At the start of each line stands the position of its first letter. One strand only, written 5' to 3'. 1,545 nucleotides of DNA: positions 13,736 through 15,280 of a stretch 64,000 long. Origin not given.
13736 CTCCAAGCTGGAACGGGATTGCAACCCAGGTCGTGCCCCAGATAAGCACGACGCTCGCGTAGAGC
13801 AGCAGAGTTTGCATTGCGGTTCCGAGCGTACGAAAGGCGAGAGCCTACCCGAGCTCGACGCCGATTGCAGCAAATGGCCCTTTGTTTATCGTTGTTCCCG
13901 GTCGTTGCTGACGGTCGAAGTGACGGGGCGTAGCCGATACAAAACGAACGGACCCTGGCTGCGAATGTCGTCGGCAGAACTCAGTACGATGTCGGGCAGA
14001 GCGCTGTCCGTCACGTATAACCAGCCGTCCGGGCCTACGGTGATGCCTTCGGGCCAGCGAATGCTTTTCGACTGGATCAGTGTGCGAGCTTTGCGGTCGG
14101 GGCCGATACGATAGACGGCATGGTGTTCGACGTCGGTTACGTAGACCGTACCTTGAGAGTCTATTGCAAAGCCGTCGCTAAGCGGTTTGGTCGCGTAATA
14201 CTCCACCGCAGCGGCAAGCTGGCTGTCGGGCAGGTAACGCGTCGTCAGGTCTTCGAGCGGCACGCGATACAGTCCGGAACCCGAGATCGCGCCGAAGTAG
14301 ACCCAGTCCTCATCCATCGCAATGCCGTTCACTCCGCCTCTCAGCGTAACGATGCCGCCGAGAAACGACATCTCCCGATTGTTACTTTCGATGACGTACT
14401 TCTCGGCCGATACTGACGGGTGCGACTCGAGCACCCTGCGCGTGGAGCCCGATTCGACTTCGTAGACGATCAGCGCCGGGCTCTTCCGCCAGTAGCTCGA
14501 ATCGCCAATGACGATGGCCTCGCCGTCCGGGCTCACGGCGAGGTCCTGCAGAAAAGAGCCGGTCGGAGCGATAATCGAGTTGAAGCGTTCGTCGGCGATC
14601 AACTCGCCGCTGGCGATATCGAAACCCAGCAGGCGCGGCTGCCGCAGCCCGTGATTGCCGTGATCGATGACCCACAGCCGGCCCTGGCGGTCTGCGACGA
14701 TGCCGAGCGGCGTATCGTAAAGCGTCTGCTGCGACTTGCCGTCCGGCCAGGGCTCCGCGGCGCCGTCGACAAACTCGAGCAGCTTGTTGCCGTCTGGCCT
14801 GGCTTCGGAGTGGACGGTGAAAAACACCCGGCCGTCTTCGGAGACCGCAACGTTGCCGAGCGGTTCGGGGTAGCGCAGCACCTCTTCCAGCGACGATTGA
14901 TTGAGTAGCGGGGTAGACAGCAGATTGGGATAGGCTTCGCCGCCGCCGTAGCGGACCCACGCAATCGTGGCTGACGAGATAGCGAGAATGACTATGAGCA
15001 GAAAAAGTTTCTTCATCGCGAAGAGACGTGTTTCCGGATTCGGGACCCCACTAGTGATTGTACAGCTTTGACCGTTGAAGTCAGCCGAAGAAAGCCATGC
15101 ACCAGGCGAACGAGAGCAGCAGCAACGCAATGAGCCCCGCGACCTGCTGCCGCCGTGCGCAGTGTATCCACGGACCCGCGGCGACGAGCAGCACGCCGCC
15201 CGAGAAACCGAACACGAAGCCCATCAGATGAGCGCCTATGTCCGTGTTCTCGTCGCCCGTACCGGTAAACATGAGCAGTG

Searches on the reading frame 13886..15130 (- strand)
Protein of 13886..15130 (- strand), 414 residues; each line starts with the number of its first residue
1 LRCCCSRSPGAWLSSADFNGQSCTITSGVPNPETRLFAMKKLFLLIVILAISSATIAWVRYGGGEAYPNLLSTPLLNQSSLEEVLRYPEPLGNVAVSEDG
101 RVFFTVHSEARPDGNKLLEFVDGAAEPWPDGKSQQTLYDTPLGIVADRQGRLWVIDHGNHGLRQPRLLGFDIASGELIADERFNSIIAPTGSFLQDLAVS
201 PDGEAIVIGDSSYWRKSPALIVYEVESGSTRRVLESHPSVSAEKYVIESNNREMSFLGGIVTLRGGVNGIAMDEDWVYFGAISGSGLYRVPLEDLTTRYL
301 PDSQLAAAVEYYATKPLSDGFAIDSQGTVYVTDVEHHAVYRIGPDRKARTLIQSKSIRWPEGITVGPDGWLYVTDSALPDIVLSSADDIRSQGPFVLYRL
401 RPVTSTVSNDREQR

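Call 88: search_protein_families(library=pfam, proteins=[window:13886-15130:-], max_evalue=0.00001)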
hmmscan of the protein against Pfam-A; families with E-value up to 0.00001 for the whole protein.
window:13886-15130:- (414 aa): 4 families
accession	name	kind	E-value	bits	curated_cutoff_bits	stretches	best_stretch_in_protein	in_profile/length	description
PF03022.22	MRJP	-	3.2e-14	53.4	19.8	1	143-346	5-216/288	Major royal jelly protein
PF01436.27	NHL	-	3.6e-13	49.3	20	0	320-339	6-25/28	NHL repeat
PF20067.5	SSL_N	-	1.1e-07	32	18.9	0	352-375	15-38/46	Strictosidine synthase-like, N-terminal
PF08450.18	SGL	-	6.4e-07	29.7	26.3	0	194-374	88-243/246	SMP-30/Gluconolactonase/LRE-like region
